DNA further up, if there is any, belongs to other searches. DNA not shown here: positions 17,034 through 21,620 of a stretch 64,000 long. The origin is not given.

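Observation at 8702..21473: AT-rich block whose boundaries fall inside intact ORFs of the surface-protein locus (mosaic/cassette replacement?)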

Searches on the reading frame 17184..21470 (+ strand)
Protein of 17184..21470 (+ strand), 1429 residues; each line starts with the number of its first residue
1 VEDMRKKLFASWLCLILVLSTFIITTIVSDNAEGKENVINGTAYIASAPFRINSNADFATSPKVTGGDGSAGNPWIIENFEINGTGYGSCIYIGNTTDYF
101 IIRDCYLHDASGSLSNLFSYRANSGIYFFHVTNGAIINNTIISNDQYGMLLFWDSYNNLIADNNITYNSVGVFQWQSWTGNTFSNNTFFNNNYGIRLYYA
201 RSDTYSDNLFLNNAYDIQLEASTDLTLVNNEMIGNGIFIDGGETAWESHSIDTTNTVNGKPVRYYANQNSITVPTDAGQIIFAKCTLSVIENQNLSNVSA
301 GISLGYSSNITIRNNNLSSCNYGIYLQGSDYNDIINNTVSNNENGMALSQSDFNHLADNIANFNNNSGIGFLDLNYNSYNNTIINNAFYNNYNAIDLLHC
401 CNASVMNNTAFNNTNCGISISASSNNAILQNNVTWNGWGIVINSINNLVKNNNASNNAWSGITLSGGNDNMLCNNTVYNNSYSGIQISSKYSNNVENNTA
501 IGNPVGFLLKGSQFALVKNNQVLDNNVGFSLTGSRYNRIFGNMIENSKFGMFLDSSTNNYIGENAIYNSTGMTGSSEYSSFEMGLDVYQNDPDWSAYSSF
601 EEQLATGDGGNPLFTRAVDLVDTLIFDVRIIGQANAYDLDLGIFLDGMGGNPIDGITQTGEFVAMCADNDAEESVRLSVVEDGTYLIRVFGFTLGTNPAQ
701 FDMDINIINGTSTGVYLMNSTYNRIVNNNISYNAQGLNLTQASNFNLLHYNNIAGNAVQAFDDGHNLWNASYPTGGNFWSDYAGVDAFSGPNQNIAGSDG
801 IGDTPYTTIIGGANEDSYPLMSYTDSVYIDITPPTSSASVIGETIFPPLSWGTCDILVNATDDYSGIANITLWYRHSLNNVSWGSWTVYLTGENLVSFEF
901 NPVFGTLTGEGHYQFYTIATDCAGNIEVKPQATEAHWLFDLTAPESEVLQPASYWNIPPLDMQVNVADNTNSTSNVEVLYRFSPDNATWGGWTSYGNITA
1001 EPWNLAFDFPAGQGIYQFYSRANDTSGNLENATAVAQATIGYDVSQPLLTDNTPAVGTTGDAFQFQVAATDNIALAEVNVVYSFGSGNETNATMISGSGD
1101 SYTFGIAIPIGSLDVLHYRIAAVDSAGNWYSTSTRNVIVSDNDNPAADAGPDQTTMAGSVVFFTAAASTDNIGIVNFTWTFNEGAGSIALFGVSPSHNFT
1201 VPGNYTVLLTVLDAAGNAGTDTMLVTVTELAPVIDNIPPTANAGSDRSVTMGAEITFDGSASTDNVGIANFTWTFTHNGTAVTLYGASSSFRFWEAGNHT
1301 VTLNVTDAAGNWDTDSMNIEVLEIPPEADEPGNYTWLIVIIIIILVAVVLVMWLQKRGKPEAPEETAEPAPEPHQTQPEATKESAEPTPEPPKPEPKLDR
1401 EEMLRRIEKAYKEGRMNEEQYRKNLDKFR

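Call 5: search_protein_families(library=pfam, proteins=[window:17184-21470:+], max_evalue=0.01)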
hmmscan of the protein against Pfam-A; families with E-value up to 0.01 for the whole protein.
window:17184-21470:+ (1429 aa): 9 families
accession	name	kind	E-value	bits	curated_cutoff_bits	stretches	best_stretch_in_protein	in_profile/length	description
PF05048.19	NosD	-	8.9e-60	202.2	23.6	6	444-570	46-174/212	Periplasmic copper-binding protein (NosD)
PF13229.12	Beta_helix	-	1e-44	152.4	25.9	7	394-533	2-146/158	Right handed beta helix region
PF18911.6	PKD_4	-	9.2e-32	109.4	27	2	1142-1227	1-85/85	PKD domain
PF00801.26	PKD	-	7.7e-14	51.9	23.5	2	1156-1222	12-76/80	PKD domain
PF22352.2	K319L-like_PKD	-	1.5e-12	47.8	27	2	1243-1321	1-84/84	K319L-like, PKD domain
PF15418.12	DUF4625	-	5.3e-06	27.2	27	0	1295-1321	104-130/131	Domain of unknown function (DUF4625)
PF19077.6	Big_13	-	1.3e-05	26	27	0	1285-1320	60-99/102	Bacterial Ig-like domain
PF18981.6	InlK_D3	-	0.00021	21.8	25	0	1198-1227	45-73/75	Internalin K domain (D3/D4)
PF02494.22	HYR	-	0.0063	17.3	21.7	0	1250-1320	19-80/81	HYR domain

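Call 26: find_homologous_proteins(query=window:17184-21470:+, max_evalue=1e-10)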
Query window:17184-21470:+ (1429 aa): 966 proteins with E <= 1e-10 among 8000 candidates; the best 120 are listed.
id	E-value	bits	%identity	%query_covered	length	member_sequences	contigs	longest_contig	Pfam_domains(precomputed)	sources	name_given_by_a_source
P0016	0.0e+0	1365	57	73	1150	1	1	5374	PF13229.13,PF22352.3,PF00801.27,PF05048.20,PF18911.7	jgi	jgi:parallel beta-helix repeat protein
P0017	0.0e+0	1187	46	28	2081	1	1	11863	PF13229.13,PF22352.3,PF00801.27,PF05048.20,PF18911.7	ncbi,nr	ncbi:MAG: right-handed parallel beta-helix repeat-containing protein [Thermoplasmata archaeon]|nr:ri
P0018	0.0e+0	1018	53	20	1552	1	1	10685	PF13229.13,PF22352.3,PF00801.27,PF18884.6,PF05048.20,PF18911.7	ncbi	ncbi:MAG: NosD domain-containing protein [Candidatus Thermoplasmatota archaeon]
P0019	8.7e-293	993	46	28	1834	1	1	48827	PF13229.13,PF22352.3,PF00801.27,PF13205.13,PF05048.20,PF18911.7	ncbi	-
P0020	5.7e-278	944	41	38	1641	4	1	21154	PF13229.13,PF22352.3,PF00801.27,PF18884.6,PF05048.20,PF18911.7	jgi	jgi:parallel beta-helix repeat protein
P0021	3.7e-277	941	42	67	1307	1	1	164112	PF13229.13,PF05048.20,PF18911.7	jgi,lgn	jgi:parallel beta-helix repeat protein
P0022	1.3e-274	933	39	37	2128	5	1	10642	PF13229.13,PF05048.20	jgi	jgi:parallel beta-helix repeat protein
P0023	1.1e-266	907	48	28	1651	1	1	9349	PF13229.13,PF22352.3,PF05048.20,PF18911.7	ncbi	ncbi:MAG: NosD domain-containing protein [Candidatus Thermoplasmatota archaeon]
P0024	2.3e-237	809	43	29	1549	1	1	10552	PF13229.13,PF05048.20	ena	-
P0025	1.3e-230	787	41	21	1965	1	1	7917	PF13229.13,PF22352.3,PF00801.27,PF13205.13,PF05048.20,PF18911.7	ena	-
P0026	8.7e-204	698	48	21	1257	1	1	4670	PF13229.13,PF22352.3,PF00801.27,PF05048.20,PF18911.7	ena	-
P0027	9.4e-202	691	35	46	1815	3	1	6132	PF07495.20,PF13229.13,PF22352.3,PF00801.27,PF18981.7,PF16403.12,PF05345.19,PF05048.20,PF18911.7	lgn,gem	-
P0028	3.4e-200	686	30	43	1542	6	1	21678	PF13229.13,PF22352.3,PF05048.20,PF18911.7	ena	-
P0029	1.1e-192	661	36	38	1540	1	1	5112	PF13229.13,PF12708.13,PF06056.19,PF05048.20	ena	-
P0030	1.4e-190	654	32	44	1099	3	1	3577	PF13229.13,PF15418.13,PF22352.3,PF00801.27,PF18981.7,PF13620.13,PF05048.20,PF18911.7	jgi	jgi:parallel beta-helix repeat protein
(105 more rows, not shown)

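Call 29: find_encoding_contigs(protein=P0016, flank=10000, max_places=2)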
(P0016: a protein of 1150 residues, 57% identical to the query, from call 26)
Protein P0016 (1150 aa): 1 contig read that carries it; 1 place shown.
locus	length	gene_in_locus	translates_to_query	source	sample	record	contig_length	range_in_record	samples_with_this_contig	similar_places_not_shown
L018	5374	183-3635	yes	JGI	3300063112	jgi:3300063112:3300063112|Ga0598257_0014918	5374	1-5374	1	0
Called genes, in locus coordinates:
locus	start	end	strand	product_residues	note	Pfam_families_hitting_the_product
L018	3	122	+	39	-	?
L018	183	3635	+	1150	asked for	PF13229:Beta_helix, PF05048:NosD, PF13229:Beta_helix, PF05048:NosD, PF00801:PKD (weak), PF18911:PKD_4, PF18911:PKD_4, PF22352:K319L-like_PKD, +1 more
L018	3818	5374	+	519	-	?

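Call 30: find_encoding_contigs(protein=P0021, flank=10000, max_places=2)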
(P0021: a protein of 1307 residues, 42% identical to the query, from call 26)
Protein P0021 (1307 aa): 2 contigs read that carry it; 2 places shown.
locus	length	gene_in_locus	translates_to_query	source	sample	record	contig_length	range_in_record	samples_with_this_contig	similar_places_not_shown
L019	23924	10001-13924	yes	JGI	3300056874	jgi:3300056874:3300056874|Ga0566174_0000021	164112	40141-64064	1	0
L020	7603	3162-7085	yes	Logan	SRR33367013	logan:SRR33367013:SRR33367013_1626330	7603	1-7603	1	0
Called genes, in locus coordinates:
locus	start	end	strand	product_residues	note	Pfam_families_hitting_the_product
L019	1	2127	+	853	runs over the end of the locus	PF13385:Laminin_G_3, PF00801:PKD, PF18911:PKD_4, PF22352:K319L-like_PKD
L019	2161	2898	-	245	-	PF13847:Methyltransf_31 (faint), PF08241:Methyltransf_11, PF13649:Methyltransf_25 (weak)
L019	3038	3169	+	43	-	-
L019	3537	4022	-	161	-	PF02464:CinA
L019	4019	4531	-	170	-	PF01467:CTP_transf_like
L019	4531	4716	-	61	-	-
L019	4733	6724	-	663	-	PF00493:MCM (faint), PF01078:Mg_chelatase, PF13245:AAA_19 (weak), PF13654:AAA_32 (weak), PF00158:Sigma54_activat, PF20436:LonB_AAA-LID (weak), PF05362:Lon_C, PF13541:ChlI, +6 more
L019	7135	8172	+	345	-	PF03447:NAD_binding_3, PF00742:Homoserine_dh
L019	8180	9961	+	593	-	PF02730:AFOR_N, PF01314:AFOR_C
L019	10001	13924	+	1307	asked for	PF05048:NosD, PF13229:Beta_helix, PF05048:NosD, PF13229:Beta_helix, PF05048:NosD, PF13229:Beta_helix, PF05048:NosD, PF18911:PKD_4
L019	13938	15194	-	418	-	-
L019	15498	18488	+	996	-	PF00133:tRNA-synt_1, PF09334:tRNA-synt_1g (weak), PF08264:Anticodon_1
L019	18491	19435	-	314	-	-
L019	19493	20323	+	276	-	PF05724:TPMT (weak), PF01209:Ubie_methyltran, PF02353:CMAS (weak), PF13489:Methyltransf_23, PF13847:Methyltransf_31, PF08241:Methyltransf_11, PF08242:Methyltransf_12, PF13649:Methyltransf_25, +2 more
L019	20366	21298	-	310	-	PF01171:ATP_bind_3, PF16503:zn-ribbon_14 (weak)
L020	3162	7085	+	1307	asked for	PF05048:NosD, PF13229:Beta_helix, PF05048:NosD, PF13229:Beta_helix, PF05048:NosD, PF13229:Beta_helix, PF05048:NosD, PF18911:PKD_4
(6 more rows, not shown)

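Call 31: find_encoding_contigs(protein=P0020, flank=10000, max_places=2)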
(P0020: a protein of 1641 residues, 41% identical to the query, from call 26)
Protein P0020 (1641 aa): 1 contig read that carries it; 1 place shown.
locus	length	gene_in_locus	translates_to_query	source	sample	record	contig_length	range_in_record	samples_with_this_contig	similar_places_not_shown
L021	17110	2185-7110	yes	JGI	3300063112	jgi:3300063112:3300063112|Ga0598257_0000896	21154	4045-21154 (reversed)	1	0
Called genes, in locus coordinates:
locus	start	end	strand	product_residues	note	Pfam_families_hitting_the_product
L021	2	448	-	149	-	?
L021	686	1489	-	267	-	PF01066:CDP-OH_P_transf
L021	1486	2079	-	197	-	PF02666:PS_Dcarbxylase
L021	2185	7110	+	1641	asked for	PF13229:Beta_helix, PF05048:NosD, PF13229:Beta_helix, PF05048:NosD, PF13229:Beta_helix, PF13229:Beta_helix, PF05048:NosD, PF13229:Beta_helix, +7 more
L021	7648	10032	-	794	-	PF03104:DNA_pol_B_exo1, PF10108:DNA_pol_B_exo2 (weak), PF00136:DNA_pol_B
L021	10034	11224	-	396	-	PF01926:MMR_HSR1, PF02421:FeoB_N (weak), PF08438:YGR210-like_G4, PF02824:TGS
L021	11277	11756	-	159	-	PF00882:Zn_dep_PLPC (weak), PF04307:YdjM, PF13803:DUF4184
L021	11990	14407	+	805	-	-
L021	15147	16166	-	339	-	PF00149:Metallophos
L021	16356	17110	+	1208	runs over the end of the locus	PF25778:DUF7948, PF06739:SBBP, PF18911:PKD_4, PF00801:PKD, PF18911:PKD_4, PF18911:PKD_4, PF18911:PKD_4, PF00801:PKD, +7 more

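Call 82: search_protein_families(library=phrogs, proteins=[window:17193-21470:+], max_evalue=0.001)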
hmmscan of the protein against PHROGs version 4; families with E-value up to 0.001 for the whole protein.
window:17193-21470:+ (1426 aa): 0 families
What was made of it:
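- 8456..21585 (.): 13.1-kb three-gene island (ORF1-ORF2-ORF3 plus their non-coding ends), present here and absent from sister genomes. No integrase, transposase or PHROG hit lies inside (calls 5, 82).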
